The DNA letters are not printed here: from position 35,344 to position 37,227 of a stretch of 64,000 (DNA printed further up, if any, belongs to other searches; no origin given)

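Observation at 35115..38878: Small charged protein, then membrane-anchored HerA/DUF87 ATPase with long coiled-coil tail, then XPD-like helicase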

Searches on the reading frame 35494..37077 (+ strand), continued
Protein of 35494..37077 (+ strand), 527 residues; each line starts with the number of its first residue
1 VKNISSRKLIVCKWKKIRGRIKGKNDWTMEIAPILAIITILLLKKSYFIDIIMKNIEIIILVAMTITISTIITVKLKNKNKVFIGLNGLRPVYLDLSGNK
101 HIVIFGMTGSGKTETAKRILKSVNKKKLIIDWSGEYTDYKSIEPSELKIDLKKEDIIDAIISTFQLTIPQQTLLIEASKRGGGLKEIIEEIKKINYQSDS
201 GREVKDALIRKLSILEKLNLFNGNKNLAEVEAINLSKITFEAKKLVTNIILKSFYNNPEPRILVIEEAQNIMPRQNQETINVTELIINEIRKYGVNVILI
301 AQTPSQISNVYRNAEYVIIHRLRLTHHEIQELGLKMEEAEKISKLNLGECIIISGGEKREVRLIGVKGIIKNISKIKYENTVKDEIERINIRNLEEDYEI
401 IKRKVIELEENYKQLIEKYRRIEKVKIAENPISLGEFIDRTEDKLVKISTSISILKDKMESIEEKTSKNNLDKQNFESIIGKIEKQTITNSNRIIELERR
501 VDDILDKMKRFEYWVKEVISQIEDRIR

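Call 92: search_protein_families(library=ncbifam, proteins=[L001:1586-3127:+, L001:3120-4925:+, L022:3122-4585:+], max_evalue=1)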
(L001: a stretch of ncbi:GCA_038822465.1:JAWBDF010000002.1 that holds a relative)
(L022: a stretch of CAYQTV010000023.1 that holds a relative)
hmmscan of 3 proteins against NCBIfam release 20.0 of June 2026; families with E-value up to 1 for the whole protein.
L001:1586-3127:+ (513 aa): 39 families (the best 25 are shown)
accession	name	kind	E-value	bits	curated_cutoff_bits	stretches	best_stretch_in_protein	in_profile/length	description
NF058587.1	archaellum_moto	equivalog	3.7e-100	336.1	550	1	48-507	46-520/527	archaellum flagellar ATPase motor FlaI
NF053672.1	bindosome_BasE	exception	6.4e-84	282.5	1000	1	32-505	40-508/512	bindosome assembly system ATPase subunit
TIGR03819.1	heli_sec_ATPase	hypoth_equivalog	5.2e-42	144.2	373.15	1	118-395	39-309/340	TadA family conjugal transfer-associated ATPase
TIGR02782.1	TrbB_P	equivalog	7.6e-24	84.5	304.55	1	137-428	17-297/303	P-type conjugative transfer ATPase TrbB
TIGR02788.1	VirB11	equivalog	3.1e-22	79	249.95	2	261-384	142-263/308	P-type DNA transfer ATPase VirB11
NF010469.0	PRK13894.1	subfamily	8.6e-19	68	508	1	184-428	71-311/320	conjugal transfer ATPase TrbB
NF041000.1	ATPase_ComGA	equivalog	4.5e-14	52.1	300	1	261-406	126-263/267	competence type IV pilus ATPase ComGA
NF010475.0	PRK13900.1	equivalog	2.5e-13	49.8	389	1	260-382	157-278/333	type IV secretion system ATPase VirB11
NF010407.0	PRK13833.1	subfamily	4e-12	46.2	499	1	223-424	104-300/323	conjugal transfer protein TrbB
NF010425.0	PRK13851.1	equivalog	2.4e-10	39.8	461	1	261-375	160-272/344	type IV secretion system protein VirB11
TIGR02525.1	plasmid_TraJ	equivalog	6.8e-08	31.9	368.3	1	259-418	145-311/372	plasmid transfer ATPase TraJ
TIGR01420.1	pilT_fam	subfamily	1.4e-07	31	319.1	1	260-383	119-239/343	PilT/PilU family type 4a pilus ATPase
NF053534.1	T4PilAsmATPsTfpB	equivalog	1.5e-07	30.2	850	1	245-432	318-495/584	type IV pilus assembly ATPase TfpB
TIGR02533.1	type_II_gspE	equivalog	9.1e-07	27.9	630.25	1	222-417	203-388/486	type II secretion system ATPase GspE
TIGR02538.1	type_IV_pilB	equivalog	4.2e-06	25.6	675.65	1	264-420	317-464/564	type IV-A pilus assembly ATPase PilB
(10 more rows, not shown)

L001:3120-4925:+ (601 aa): 2 families
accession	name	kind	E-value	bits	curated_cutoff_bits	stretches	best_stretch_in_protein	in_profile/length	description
NF046075.1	UpsF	equivalog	6.6e-66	223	400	1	92-595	20-484/484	membrane pilin protein UpsF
NF053673.1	bindosome_BasF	exception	3.5e-41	141.5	1300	1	87-599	142-642/656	bindosome assembly system membrane anchoring protein BasF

L022:3122-4585:+ (487 aa): 97 families (the best 25 are shown)
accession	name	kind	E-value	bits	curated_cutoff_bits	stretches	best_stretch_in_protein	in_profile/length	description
NF058587.1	archaellum_moto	equivalog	1.4e-27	96.6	550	1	95-403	130-432/527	archaellum flagellar ATPase motor FlaI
NF053672.1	bindosome_BasE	exception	7.9e-19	67.8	1000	1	115-367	141-392/512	bindosome assembly system ATPase subunit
TIGR03819.1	heli_sec_ATPase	hypoth_equivalog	1.2e-17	64.1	373.15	1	106-358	46-292/340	TadA family conjugal transfer-associated ATPase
TIGR02782.1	TrbB_P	equivalog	1.9e-14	53.7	304.55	1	118-376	17-265/303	P-type conjugative transfer ATPase TrbB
TIGR02788.1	VirB11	equivalog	2.9e-14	52.8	249.95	1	233-378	135-278/308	P-type DNA transfer ATPase VirB11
NF041000.1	ATPase_ComGA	equivalog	3e-10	39.5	300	1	247-366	133-245/267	competence type IV pilus ATPase ComGA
NF010407.0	PRK13833.1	subfamily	6.4e-08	32.4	499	1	197-375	100-271/323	conjugal transfer protein TrbB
NF010469.0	PRK13894.1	subfamily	6.5e-08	32.3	508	1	172-366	82-267/320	conjugal transfer ATPase TrbB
TIGR02525.1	plasmid_TraJ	equivalog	9.9e-08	31.3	368.3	1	246-381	153-287/372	plasmid transfer ATPase TraJ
NF010425.0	PRK13851.1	equivalog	2.9e-07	29.7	461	1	234-366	154-283/344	type IV secretion system protein VirB11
TIGR02868.1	CydC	equivalog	2.3e-06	26.6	329.05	1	239-282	358-402/530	thiol reductant ABC exporter subunit CydC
TIGR02533.1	type_II_gspE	equivalog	2.3e-06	26.5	630.25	1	246-363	247-356/486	type II secretion system ATPase GspE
NF010475.0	PRK13900.1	equivalog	3e-06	26.6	389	1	234-362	152-278/333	type IV secretion system ATPase VirB11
TIGR01420.1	pilT_fam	subfamily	2.4e-05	23.7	319.1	1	245-373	125-249/343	PilT/PilU family type 4a pilus ATPase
NF053534.1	T4PilAsmATPsTfpB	equivalog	6.1e-05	21.6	850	1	246-364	340-450/584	type IV pilus assembly ATPase TfpB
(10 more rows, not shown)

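Call 97: search_protein_families(library=pfam, proteins=[L022:400-1287:+, L022:2695-3072:-, L022:2334-2693:-, L022:1234-1974:-], max_evalue=0.01)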
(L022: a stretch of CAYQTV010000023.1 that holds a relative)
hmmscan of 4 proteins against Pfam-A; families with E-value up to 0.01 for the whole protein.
L022:400-1287:+ (295 aa): 0 families

L022:2695-3072:- (125 aa): 0 families

L022:2334-2693:- (119 aa): 0 families

L022:1234-1974:- (246 aa): 0 families
